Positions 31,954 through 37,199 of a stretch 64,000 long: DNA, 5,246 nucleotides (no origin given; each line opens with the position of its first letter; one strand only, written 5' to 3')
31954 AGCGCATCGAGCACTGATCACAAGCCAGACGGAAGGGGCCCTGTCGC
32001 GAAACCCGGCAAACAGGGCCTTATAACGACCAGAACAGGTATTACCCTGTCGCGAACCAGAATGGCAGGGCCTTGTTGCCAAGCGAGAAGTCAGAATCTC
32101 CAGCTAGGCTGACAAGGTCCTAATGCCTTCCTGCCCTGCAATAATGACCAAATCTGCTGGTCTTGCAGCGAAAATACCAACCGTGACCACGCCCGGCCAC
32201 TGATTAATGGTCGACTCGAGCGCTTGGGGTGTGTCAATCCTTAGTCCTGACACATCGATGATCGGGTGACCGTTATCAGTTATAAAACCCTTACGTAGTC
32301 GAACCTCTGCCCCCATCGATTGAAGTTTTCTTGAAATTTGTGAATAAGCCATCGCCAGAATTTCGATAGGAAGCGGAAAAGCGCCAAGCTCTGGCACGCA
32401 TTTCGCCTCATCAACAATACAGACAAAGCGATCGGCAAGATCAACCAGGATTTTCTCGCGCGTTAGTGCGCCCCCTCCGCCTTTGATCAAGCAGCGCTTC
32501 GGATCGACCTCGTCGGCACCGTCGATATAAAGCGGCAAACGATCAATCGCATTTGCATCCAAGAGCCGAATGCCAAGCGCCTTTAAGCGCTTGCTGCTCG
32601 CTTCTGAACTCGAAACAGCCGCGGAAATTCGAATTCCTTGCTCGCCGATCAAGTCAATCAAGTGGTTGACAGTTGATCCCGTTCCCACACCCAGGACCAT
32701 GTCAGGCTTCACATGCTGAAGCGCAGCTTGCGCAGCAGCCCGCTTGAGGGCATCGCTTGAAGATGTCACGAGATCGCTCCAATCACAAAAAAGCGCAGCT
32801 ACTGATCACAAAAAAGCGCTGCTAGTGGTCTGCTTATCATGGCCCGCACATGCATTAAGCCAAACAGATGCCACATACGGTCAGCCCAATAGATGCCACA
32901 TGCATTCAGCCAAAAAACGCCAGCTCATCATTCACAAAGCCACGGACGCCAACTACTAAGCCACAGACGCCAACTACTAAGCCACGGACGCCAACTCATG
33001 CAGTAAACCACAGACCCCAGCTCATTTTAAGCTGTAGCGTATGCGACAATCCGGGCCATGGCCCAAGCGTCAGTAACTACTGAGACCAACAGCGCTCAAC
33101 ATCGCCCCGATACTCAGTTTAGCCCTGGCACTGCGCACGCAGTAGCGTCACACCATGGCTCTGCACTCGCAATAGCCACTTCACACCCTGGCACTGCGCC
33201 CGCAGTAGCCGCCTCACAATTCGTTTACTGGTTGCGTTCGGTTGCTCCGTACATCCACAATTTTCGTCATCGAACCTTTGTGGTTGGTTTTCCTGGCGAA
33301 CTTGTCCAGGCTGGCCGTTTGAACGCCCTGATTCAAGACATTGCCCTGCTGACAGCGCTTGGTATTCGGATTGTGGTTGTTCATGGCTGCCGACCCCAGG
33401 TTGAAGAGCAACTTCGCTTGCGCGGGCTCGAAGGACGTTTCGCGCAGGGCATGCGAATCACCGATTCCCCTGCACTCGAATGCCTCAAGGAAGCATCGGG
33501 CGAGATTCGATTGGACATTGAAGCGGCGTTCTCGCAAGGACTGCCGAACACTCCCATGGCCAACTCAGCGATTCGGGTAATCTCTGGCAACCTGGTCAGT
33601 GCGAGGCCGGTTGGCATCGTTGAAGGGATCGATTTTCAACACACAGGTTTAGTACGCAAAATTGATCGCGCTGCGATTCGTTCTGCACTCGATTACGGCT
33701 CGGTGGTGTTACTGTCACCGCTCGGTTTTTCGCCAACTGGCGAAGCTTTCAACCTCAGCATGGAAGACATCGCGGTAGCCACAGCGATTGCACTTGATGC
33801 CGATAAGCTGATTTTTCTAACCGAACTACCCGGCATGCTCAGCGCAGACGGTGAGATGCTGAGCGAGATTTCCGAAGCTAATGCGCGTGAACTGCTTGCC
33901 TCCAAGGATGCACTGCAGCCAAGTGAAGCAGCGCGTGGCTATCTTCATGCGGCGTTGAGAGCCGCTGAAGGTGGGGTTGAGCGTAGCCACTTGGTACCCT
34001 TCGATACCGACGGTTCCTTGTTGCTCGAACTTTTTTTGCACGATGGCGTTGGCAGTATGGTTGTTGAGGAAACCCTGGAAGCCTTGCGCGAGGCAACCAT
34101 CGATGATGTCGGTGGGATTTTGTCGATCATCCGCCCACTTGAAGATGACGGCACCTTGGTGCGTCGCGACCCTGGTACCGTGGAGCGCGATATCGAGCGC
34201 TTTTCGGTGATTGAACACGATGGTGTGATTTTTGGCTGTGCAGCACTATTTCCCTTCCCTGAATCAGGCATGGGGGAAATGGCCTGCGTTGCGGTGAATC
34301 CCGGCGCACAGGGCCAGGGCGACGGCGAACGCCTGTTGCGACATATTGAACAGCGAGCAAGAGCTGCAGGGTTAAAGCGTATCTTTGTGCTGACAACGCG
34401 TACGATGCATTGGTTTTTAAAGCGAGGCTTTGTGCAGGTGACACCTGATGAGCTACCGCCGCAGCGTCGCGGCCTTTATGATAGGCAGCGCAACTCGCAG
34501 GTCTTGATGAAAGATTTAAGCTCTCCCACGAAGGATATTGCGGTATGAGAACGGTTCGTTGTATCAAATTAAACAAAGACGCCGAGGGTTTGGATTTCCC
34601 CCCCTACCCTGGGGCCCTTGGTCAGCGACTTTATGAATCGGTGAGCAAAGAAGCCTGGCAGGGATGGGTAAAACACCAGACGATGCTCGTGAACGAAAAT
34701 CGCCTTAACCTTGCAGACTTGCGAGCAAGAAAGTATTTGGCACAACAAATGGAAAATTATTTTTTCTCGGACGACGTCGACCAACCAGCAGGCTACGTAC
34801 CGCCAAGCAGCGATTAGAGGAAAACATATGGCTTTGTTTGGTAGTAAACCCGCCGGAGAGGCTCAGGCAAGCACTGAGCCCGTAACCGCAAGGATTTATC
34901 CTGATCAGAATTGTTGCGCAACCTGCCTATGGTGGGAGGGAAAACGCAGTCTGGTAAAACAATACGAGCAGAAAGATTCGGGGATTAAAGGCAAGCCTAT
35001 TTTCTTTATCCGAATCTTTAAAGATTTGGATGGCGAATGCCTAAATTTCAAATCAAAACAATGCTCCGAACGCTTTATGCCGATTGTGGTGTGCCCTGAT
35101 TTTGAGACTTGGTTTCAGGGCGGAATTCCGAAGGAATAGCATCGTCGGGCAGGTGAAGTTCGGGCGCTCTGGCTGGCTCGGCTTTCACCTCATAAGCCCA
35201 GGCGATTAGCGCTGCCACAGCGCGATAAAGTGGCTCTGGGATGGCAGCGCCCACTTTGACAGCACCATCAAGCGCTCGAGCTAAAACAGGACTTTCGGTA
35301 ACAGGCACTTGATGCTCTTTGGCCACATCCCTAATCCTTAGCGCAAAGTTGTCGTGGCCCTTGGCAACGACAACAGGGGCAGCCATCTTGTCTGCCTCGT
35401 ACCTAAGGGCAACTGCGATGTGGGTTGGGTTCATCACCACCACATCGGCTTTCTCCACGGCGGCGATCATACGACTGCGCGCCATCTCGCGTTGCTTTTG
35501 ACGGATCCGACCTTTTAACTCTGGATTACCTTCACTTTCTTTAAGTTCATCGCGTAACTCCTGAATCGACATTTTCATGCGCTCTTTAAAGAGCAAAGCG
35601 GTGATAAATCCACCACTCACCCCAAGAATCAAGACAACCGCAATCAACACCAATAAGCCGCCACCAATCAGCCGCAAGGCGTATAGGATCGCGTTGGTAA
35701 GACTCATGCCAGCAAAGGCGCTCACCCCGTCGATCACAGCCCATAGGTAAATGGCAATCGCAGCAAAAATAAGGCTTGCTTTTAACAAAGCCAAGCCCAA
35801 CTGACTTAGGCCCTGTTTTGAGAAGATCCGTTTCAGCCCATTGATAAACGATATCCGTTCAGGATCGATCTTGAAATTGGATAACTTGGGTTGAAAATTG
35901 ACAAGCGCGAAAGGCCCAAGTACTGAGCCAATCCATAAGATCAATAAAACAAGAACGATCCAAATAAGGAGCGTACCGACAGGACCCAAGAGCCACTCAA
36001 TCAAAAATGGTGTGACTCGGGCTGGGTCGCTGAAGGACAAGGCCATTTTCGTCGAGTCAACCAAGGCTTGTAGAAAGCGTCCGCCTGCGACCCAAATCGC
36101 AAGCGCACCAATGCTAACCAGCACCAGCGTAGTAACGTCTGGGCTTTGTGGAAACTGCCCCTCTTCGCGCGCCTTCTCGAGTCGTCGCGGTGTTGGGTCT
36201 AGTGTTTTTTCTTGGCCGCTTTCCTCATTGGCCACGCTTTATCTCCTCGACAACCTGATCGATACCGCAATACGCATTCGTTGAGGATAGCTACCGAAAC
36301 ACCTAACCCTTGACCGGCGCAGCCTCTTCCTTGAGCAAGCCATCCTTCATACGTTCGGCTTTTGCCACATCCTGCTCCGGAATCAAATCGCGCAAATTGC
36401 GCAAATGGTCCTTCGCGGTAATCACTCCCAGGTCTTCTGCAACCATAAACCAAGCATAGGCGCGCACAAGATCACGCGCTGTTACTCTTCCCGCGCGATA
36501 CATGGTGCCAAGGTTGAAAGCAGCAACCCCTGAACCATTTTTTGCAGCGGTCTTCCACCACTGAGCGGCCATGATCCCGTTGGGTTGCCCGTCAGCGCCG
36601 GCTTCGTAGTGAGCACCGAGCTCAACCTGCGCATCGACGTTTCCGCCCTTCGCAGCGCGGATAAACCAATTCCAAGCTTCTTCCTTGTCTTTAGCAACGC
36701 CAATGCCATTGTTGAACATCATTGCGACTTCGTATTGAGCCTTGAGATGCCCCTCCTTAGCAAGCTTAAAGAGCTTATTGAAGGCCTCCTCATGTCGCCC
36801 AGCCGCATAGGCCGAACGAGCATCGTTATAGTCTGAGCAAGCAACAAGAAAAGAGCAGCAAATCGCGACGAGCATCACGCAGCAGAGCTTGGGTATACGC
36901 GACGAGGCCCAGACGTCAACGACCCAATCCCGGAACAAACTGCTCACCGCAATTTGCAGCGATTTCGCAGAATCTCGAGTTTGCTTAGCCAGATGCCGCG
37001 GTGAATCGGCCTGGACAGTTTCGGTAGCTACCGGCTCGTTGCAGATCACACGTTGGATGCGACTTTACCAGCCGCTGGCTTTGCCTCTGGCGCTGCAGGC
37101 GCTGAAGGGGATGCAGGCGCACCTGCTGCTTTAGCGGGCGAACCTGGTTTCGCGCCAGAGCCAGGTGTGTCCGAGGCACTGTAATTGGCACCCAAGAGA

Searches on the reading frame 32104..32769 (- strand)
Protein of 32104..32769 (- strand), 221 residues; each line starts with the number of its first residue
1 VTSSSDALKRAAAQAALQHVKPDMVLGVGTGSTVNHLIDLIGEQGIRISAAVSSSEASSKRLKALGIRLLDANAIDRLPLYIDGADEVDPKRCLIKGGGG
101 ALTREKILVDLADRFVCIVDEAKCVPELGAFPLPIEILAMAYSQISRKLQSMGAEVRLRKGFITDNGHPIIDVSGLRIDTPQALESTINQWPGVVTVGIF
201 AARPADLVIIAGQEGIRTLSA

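Call 14: search_protein_families(library=pfam, proteins=[window:32104-32769:-], max_evalue=0.01)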
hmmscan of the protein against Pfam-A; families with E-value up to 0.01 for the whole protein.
window:32104-32769:- (221 aa): 3 families
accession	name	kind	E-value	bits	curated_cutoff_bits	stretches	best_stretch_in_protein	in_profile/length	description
PF06026.20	Rib_5-P_isom_A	-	9.3e-55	185.3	26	1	51-215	2-173/173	Ribose 5-phosphate isomerase A (phosphoriboisomerase A)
PF00455.28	DeoRC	-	0.00032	21.1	31.8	1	8-47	5-45/160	DeoR C terminal sensor domain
PF04198.19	Sugar-bind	-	0.0069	16.1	27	1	5-46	36-77/257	Putative sugar-binding domain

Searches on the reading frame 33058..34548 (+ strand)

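Call 14: search_protein_families(library=pfam, proteins=[window:33058-34548:+], max_evalue=0.01)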
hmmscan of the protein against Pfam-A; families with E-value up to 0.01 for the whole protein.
window:33058-34548:+ (496 aa): 3 families
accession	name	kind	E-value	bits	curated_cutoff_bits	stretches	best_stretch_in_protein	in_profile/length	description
PF00696.33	AA_kinase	-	3.6e-30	105.9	24.9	1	73-312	2-232/234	Amino acid kinase family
PF00583.31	Acetyltransf_1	-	6.9e-14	52.6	20.7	1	376-458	29-116/116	Acetyltransferase (GNAT) family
PF13508.13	Acetyltransf_7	-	9.9e-12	45.5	27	1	380-459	3-83/84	Acetyltransferase (GNAT) domain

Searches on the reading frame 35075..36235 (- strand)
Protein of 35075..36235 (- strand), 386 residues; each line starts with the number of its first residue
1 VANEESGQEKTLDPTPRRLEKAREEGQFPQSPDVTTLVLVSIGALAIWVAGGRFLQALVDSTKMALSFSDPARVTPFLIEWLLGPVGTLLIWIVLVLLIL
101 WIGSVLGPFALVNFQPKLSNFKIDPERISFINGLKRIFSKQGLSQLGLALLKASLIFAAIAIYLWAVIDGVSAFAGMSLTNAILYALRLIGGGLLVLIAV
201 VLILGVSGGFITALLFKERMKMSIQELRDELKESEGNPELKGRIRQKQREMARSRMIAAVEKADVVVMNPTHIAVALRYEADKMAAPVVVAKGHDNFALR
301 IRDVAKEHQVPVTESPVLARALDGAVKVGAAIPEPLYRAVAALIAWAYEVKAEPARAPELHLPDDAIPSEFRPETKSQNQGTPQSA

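Call 14: search_protein_families(library=pfam, proteins=[window:35075-36235:-], max_evalue=0.01)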
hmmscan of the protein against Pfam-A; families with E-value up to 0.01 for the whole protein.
window:35075-36235:- (386 aa): 1 family
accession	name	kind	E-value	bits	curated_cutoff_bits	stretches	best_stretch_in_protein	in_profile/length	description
PF01312.24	Bac_export_2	-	1.2e-102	344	24.4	1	8-346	1-334/335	FlhB HrpN YscU SpaS Family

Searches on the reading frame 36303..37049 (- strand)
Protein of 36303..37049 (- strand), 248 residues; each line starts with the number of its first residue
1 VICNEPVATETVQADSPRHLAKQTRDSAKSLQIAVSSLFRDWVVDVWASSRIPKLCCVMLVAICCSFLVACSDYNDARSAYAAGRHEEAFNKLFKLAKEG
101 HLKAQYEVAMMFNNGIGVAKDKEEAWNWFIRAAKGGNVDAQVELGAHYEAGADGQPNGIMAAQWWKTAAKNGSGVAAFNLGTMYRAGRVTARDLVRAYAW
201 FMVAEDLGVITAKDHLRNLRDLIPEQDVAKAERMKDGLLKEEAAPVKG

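Call 14: search_protein_families(library=pfam, proteins=[window:36303-37049:-], max_evalue=0.01)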
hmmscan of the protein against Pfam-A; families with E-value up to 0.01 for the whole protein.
window:36303-37049:- (248 aa): 1 family
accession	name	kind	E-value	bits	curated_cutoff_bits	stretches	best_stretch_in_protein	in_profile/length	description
PF08238.18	Sel1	-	1.2e-18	67.2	30.7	2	103-137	2-36/36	Sel1 repeat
